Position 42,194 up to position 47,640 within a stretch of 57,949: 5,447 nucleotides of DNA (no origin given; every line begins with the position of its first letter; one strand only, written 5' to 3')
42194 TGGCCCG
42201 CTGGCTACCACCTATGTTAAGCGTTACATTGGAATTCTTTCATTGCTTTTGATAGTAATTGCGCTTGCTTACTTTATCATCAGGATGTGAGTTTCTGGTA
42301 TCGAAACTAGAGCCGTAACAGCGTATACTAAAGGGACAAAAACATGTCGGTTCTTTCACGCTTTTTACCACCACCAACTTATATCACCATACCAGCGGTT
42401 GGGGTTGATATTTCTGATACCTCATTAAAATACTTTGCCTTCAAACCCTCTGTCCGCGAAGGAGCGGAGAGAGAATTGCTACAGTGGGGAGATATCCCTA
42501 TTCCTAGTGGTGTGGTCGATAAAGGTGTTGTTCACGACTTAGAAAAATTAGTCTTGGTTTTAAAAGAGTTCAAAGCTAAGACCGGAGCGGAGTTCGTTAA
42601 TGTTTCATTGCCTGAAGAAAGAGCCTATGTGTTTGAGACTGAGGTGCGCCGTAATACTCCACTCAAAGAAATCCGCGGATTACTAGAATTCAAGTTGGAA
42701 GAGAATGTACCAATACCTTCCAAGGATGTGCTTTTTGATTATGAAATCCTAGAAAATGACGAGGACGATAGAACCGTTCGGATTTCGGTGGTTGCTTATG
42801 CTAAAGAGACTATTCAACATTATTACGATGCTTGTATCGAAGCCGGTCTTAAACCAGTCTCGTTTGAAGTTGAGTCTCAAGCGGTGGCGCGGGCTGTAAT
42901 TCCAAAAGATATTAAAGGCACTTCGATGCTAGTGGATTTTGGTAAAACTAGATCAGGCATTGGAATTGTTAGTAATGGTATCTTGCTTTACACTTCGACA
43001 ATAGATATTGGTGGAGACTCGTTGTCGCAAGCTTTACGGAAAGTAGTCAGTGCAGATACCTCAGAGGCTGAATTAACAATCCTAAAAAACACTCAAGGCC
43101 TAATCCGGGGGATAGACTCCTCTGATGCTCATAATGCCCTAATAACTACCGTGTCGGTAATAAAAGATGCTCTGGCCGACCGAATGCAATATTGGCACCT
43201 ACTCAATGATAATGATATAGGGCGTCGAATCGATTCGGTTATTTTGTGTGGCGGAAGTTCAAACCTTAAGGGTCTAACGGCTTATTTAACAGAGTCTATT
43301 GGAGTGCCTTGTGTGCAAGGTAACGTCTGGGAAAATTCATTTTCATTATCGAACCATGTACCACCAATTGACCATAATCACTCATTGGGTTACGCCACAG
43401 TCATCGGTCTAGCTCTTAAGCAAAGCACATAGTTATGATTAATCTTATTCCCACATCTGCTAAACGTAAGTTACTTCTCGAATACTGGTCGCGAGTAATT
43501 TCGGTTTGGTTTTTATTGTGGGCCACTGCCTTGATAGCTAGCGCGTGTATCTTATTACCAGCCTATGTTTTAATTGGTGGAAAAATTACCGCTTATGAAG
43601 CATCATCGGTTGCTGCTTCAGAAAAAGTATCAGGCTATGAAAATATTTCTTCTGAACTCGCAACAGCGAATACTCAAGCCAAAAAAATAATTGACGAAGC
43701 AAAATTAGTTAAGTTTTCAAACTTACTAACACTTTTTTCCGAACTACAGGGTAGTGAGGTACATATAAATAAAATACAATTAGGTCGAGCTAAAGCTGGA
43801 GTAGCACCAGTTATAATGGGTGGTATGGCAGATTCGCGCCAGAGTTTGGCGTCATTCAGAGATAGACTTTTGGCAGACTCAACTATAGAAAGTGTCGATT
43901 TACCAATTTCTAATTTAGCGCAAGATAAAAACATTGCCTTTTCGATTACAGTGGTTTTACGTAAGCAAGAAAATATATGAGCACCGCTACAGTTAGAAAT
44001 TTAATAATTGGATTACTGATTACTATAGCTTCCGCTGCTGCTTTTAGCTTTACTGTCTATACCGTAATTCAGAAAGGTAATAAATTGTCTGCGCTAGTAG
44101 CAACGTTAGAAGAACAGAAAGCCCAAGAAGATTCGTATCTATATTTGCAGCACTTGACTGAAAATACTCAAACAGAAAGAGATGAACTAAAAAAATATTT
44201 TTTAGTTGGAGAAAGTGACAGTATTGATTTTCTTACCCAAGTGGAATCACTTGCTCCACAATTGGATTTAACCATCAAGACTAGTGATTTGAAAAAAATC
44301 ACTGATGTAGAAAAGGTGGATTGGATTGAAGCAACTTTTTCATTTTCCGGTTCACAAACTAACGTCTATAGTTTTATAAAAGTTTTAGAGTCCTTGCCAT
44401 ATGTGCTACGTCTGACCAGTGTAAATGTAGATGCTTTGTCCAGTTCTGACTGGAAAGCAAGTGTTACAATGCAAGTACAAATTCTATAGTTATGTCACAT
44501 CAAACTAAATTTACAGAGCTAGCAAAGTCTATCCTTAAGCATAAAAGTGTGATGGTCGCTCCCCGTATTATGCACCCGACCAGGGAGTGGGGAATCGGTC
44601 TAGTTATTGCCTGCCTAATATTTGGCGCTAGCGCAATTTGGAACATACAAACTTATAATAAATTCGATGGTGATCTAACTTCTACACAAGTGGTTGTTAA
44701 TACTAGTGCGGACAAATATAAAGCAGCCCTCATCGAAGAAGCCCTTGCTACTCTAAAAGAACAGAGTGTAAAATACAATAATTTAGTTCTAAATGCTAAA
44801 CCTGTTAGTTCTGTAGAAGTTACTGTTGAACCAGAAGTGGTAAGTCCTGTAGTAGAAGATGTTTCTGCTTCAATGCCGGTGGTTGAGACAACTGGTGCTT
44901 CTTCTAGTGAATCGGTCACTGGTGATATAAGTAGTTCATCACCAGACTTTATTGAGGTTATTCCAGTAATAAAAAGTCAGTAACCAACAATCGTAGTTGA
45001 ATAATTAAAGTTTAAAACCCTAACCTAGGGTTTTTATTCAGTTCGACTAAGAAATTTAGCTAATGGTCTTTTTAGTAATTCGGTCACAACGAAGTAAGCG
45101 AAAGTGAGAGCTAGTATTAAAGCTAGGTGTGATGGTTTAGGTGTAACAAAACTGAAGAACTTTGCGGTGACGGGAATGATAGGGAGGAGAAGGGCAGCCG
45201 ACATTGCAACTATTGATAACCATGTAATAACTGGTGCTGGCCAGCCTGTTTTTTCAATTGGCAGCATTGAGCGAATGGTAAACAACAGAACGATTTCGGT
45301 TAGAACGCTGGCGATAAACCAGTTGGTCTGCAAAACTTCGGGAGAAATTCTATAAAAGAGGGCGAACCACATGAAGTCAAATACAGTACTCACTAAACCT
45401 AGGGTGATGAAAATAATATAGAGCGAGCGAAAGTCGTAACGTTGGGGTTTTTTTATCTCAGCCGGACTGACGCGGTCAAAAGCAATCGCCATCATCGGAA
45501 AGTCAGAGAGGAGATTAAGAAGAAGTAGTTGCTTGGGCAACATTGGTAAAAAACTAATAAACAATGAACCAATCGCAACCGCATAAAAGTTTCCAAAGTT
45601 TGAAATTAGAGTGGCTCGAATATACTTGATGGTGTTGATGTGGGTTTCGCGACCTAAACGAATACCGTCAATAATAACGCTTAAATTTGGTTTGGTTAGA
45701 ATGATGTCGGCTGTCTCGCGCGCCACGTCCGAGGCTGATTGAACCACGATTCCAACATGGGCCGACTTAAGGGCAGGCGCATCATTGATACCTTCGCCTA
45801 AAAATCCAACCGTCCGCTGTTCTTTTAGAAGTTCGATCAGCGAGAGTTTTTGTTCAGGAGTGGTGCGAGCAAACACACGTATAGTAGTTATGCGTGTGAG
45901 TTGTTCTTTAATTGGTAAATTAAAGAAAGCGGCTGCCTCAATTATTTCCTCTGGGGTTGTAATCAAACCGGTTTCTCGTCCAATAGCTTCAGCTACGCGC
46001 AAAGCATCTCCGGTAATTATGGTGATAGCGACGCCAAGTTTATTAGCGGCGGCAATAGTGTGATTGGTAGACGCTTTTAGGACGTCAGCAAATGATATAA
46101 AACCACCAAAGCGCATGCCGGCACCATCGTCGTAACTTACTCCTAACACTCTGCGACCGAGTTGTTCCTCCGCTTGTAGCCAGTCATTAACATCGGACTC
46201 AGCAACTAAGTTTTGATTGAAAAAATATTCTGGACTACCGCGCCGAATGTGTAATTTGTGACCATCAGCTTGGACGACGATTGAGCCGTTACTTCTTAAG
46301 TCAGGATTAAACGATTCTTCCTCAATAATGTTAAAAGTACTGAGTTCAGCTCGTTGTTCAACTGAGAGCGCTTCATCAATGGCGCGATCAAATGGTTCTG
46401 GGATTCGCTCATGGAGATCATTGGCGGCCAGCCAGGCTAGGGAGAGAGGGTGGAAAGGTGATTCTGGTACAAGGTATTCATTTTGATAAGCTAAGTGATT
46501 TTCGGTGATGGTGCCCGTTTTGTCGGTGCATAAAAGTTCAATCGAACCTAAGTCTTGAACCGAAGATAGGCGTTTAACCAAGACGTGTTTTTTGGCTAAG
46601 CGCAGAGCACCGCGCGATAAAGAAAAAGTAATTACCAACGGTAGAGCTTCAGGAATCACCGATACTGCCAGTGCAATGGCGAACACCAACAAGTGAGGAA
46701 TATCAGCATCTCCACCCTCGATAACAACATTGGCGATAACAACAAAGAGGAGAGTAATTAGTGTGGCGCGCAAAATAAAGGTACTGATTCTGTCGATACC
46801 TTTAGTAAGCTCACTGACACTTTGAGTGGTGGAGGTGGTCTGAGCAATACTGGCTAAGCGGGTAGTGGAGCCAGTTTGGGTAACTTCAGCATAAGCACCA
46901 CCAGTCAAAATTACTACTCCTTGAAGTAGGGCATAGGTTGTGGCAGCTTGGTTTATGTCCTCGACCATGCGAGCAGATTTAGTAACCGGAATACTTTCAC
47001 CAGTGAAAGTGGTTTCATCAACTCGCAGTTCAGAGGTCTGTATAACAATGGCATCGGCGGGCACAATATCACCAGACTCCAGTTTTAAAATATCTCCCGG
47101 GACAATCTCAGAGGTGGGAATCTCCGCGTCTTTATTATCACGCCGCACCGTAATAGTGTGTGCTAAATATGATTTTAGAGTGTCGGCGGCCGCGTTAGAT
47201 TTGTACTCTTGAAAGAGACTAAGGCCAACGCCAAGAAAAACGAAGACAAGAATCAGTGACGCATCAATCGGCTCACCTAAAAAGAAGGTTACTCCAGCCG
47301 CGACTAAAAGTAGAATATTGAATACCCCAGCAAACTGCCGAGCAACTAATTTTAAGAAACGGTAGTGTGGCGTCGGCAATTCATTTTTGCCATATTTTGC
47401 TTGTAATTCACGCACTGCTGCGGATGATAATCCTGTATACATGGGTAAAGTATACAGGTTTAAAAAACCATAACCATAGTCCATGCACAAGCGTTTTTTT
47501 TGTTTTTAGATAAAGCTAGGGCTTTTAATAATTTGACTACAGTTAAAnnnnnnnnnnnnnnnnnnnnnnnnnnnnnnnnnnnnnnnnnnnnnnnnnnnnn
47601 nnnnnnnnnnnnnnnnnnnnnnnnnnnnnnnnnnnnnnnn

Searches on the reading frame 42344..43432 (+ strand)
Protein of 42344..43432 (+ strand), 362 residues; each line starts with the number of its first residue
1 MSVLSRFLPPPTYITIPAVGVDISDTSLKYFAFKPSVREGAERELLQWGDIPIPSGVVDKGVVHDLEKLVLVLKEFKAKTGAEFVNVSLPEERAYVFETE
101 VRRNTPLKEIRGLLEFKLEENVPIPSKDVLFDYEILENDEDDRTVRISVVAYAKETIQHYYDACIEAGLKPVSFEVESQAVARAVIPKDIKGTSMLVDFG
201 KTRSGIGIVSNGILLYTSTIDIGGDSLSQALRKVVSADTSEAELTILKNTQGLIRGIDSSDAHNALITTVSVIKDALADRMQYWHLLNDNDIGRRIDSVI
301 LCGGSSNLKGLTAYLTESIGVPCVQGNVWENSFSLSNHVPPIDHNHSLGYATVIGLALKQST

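Call 59: search_protein_families(library=pfam, proteins=[window:42344-43432:+], max_evalue=0.001)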
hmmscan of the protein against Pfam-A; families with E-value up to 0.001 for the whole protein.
window:42344-43432:+ (362 aa): 4 families
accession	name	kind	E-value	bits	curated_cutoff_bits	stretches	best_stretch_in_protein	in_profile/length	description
PF11104.14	PilM_2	-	6.9e-26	91.4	27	1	20-360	1-339/340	Type IV pilus assembly protein PilM;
PF06723.19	MreB_Mbl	-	1e-08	34.9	27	0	162-235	114-188/327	MreB/Mbl protein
PF14450.12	FtsA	-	1.9e-07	31.9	31.8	1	195-354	1-126/127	Cell division protein FtsA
PF00022.25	Actin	-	0.00036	19.7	27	0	189-238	139-190/410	Actin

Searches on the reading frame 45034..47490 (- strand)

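Call 18: search_protein_families(library=pfam, proteins=[window:45034-47490:-], max_evalue=0.01)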
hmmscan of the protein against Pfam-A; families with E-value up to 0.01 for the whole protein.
window:45034-47490:- (818 aa): 4 families
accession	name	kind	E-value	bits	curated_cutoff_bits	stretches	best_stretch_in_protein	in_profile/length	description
PF00122.25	E1-E2_ATPase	-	2.2e-40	138.6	28.1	1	109-301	3-181/181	E1-E2 ATPase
PF00689.26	Cation_ATPase_C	-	2.3e-18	67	27.3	1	647-808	1-174/175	Cation transporting ATPase, C-terminus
PF00702.32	Hydrolase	-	6.5e-12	46.7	26.4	1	318-578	2-191/191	haloacid dehalogenase-like hydrolase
PF00690.31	Cation_ATPase_N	-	3.8e-11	42.9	20.4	1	18-67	18-68/69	Cation transporter/ATPase, N-terminus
